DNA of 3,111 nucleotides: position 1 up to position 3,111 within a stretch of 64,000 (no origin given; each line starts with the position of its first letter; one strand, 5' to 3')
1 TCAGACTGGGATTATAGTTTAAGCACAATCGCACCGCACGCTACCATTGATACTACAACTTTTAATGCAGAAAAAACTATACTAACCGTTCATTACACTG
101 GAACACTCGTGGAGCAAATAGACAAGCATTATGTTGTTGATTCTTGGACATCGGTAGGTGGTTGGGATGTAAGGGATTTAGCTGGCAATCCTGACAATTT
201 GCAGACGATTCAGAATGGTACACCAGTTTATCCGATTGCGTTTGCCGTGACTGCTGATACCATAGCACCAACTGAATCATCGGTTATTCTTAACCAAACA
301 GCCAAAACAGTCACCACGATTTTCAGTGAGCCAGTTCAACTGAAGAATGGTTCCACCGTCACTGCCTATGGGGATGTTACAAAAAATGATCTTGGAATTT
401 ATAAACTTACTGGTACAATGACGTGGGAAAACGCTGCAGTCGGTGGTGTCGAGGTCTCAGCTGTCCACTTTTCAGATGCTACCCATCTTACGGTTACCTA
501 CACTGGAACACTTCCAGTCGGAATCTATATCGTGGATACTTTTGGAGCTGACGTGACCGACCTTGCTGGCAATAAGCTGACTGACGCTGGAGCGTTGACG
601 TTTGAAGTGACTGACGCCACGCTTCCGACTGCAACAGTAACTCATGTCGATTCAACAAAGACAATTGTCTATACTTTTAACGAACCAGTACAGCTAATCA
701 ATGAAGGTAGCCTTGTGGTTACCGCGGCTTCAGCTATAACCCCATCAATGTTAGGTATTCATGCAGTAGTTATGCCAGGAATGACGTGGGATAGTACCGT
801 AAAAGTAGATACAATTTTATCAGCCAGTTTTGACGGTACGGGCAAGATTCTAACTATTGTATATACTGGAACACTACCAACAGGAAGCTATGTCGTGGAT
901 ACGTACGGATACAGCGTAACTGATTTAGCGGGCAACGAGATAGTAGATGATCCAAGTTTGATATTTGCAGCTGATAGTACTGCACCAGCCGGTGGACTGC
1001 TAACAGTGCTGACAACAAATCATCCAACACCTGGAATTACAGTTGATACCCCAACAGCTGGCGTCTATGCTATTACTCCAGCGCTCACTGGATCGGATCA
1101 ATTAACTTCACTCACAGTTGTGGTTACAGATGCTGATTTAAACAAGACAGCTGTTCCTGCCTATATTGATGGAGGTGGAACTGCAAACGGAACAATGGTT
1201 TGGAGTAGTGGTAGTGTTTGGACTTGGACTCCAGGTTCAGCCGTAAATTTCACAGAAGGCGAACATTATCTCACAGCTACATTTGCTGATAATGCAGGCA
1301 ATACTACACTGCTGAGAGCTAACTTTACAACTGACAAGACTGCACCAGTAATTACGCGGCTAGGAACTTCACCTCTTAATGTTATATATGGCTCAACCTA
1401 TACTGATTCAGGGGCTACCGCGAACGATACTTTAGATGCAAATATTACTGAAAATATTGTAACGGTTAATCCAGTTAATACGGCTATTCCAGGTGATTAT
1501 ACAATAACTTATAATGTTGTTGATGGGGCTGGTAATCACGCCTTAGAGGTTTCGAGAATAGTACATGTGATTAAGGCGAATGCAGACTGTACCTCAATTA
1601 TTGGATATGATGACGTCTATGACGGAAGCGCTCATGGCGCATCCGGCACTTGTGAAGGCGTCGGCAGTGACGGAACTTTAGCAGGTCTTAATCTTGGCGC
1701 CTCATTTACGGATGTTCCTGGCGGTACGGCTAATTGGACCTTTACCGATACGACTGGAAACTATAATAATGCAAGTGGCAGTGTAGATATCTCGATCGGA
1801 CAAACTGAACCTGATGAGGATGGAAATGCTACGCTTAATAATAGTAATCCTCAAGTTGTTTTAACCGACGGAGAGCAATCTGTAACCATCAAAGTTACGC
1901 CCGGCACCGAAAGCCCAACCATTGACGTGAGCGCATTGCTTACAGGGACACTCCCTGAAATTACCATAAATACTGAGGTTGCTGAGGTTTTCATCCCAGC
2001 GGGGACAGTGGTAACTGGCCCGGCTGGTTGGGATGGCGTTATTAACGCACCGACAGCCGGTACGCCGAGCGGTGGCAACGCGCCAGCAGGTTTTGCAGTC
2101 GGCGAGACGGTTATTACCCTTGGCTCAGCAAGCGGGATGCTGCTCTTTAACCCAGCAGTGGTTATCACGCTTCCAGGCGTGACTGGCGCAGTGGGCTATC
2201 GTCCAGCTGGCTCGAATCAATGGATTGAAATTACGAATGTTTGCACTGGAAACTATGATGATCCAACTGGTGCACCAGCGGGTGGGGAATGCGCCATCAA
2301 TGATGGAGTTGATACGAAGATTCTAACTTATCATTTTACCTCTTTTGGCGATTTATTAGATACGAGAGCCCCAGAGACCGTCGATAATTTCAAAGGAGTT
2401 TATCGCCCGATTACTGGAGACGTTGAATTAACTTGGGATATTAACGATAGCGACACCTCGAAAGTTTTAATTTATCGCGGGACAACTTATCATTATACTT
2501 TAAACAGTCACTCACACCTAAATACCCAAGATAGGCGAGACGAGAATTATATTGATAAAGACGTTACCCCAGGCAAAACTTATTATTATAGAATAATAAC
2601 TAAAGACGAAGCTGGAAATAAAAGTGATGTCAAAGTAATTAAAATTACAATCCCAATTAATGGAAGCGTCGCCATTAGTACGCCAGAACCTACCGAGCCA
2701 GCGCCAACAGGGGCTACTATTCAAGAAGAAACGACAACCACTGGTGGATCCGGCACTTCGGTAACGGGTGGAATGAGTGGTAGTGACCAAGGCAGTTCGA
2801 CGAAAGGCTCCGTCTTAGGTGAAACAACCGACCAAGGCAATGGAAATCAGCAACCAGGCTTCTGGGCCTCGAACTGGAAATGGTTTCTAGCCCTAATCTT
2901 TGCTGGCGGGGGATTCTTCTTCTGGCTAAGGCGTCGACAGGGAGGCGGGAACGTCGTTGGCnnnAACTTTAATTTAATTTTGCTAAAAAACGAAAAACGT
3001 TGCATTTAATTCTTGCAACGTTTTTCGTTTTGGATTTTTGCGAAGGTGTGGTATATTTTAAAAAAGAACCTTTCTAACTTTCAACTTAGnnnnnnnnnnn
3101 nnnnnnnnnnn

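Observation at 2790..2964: Shared C-terminal motif, TM helix and basic tail on two paralogous surface proteins: a possible sorting signal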

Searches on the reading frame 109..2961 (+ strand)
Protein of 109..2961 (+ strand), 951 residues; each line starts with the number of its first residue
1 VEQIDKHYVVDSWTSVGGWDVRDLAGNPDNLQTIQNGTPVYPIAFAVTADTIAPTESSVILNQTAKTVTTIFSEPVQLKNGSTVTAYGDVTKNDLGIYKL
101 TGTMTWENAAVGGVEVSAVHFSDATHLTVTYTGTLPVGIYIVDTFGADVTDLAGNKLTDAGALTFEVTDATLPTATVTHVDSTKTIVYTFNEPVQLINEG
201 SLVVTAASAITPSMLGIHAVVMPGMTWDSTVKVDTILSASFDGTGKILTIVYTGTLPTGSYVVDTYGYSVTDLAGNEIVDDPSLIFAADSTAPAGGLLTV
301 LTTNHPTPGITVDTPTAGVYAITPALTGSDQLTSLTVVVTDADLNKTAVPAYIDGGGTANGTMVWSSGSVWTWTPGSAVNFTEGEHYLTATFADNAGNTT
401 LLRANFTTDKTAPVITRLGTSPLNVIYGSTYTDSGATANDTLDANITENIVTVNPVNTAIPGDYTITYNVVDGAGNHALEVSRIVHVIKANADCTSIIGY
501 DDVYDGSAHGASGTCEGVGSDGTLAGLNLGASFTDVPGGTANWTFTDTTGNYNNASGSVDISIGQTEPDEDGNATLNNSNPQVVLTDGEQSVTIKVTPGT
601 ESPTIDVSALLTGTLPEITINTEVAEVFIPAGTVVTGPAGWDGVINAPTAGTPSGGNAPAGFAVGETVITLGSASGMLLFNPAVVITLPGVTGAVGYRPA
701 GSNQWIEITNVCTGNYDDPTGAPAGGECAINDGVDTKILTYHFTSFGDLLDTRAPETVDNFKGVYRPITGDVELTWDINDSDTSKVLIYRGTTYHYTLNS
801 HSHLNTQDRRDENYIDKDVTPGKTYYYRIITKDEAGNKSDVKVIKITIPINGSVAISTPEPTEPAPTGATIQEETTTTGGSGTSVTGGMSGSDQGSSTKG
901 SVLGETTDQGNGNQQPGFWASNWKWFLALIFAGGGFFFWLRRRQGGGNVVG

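Call 7: search_protein_families(library=pfam, proteins=[window:109-2961:+], max_evalue=1)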
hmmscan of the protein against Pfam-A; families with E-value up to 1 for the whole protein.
window:109-2961:+ (951 aa): 5 families
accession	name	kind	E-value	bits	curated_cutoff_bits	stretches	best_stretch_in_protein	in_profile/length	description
PF16403.11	Bact_surface_Ig-like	-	1.3e-14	54.4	27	1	415-487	1-71/71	Bacterial surface protein, Ig-like domain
PF19077.6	Big_13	-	4.8e-05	24.2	27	1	338-409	32-101/102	Bacterial Ig-like domain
PF12245.14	Big_3_2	-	0.00017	22.2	23.3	0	334-409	49-121/122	Bacterial Ig-like domain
PF02494.22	HYR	-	0.0012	19.6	21.7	1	376-400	49-73/81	HYR domain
PF20606.3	DUF6799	-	0.0058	16.8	26.8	1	54-94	6-45/63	Domain of unknown function (DUF6799)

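Call 8: search_protein_families(library=ncbifam, proteins=[window:109-2961:+], max_evalue=10)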
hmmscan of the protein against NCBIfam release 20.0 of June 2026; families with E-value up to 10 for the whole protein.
window:109-2961:+ (951 aa): 2 families
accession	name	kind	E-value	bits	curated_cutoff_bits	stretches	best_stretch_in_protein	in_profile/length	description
NF047446.1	barrel_OmpL47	domain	0.00013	22.3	40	2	454-485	35-66/68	OmpL47-type beta-barrel domain-containing protein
NF033932.1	LapB_rpt_80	domain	0.044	14.1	45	1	462-491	1-30/83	LapB repeat-containing protein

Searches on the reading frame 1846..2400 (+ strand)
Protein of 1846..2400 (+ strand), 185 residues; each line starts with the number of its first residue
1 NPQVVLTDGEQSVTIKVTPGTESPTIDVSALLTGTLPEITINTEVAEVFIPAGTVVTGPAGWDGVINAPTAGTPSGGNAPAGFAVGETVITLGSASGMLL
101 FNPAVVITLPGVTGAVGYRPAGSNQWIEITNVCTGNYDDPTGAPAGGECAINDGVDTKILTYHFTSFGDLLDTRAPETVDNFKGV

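Call 35: find_related_loci(query=A4, collection=genome_contigs, flank=10000)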
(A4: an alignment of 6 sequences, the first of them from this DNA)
Query A4 (185 aa) in genome_contigs; peptide patterns used: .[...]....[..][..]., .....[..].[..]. (x = any residue, [..] = any of these).
64 stretches matched a pattern; 14 encode a relative of the query (tblastn E <= 1e-3); 14 distinct loci.
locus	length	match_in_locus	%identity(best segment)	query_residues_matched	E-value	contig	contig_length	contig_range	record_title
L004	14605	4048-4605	74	1-182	9e-88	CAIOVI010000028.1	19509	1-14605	uncultured bacterium isolate MJ110830A_bin-153 genome assembly, contig: bin-153:28/63, whole genome shotgun sequence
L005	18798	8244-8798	74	1-182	5e-87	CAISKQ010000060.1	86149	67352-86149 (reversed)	uncultured bacterium isolate LJ_bin-4100 genome assembly, contig: bin-4100:60/67, whole genome shotgun sequence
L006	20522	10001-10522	63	4-170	2e-63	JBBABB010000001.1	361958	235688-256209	MAG: Candidatus Paceibacterota bacterium isolate SO_2017_GW3_9 scaffold_29_c2_OW296A_2017, whole genome shotgun sequence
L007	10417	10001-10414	63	2-135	4e-51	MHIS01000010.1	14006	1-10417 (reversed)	MAG: Candidatus Colwellbacteria bacterium GWA2_46_10 gwa2_scaffold_22069, whole genome shotgun sequence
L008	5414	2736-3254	36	7-167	6e-17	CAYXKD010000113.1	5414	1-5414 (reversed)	MAG TPA_asm: uncultured Syntrophomonadaceae bacterium isolate binchicken_co39_259 genome assembly, contig: NODE_31995_le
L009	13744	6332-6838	35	10-167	2e-16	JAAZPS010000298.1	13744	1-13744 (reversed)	MAG: Bacillota bacterium isolate AS4KglBPMA_3 14209_AS4K, whole genome shotgun sequence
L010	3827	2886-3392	34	10-167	6e-16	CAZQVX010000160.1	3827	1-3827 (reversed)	MAG TPA_asm: uncultured Syntrophomonadaceae bacterium isolate binchicken_co39_611 genome assembly, contig: NODE_48042_le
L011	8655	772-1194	32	30-169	9e-14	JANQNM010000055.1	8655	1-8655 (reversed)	MAG: Nitrosopumilus sp. isolate PL23a_bin.61 k99_37923, whole genome shotgun sequence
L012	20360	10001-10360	37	48-167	7e-13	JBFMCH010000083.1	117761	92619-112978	MAG: Bacillota bacterium isolate MAG188 MAG188_83, whole genome shotgun sequence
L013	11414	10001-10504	43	2-167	1e-24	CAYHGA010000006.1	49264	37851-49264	MAG TPA_asm: uncultured Gammaproteobacteria bacterium isolate ERP119705_co10_249 genome assembly, contig: NODE_458_lengt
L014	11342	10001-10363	37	50-167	2e-12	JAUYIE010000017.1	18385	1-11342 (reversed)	MAG: bacterium isolate C24_maxbin.235 C24_k141_1038795, whole genome shotgun sequence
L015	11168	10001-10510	31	1-167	4e-12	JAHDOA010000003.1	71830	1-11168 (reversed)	MAG: Pelotomaculum sp. isolate SL1-B34.2 k141_340874, whole genome shotgun sequence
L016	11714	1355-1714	35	48-167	2e-11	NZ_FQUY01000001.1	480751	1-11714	Desulforamulus putei DSM 12395, whole genome shotgun sequence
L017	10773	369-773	33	47-167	5e-8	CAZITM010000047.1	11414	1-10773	MAG TPA_asm: uncultured Candidatus Nitrosotenuis sp. isolate binchicken_co274_15 genome assembly, contig: NODE_13987_len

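Call 71: search_solved_structures(query=A4, max_evalue=1)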
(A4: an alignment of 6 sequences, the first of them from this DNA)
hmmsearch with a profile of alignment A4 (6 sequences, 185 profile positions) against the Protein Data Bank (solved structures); distinct sequences matched with E-value up to 1: 1.
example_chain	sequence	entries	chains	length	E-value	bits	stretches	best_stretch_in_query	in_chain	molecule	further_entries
3rpc_A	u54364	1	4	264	0.35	13.8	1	76-121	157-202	possible metal-dependent hydrolase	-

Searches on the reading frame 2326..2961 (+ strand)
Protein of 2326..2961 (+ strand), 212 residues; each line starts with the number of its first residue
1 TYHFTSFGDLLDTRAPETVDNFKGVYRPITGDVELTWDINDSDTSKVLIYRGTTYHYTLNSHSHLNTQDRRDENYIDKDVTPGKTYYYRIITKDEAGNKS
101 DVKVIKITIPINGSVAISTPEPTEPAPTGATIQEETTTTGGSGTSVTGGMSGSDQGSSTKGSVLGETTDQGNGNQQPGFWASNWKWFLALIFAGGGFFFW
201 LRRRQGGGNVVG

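Call 16: find_homologous_proteins(query=window:2326-2961:+, max_evalue=0.01)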
Query window:2326-2961:+: 215 candidates shared short words with the query, none scored E <= 0.01.
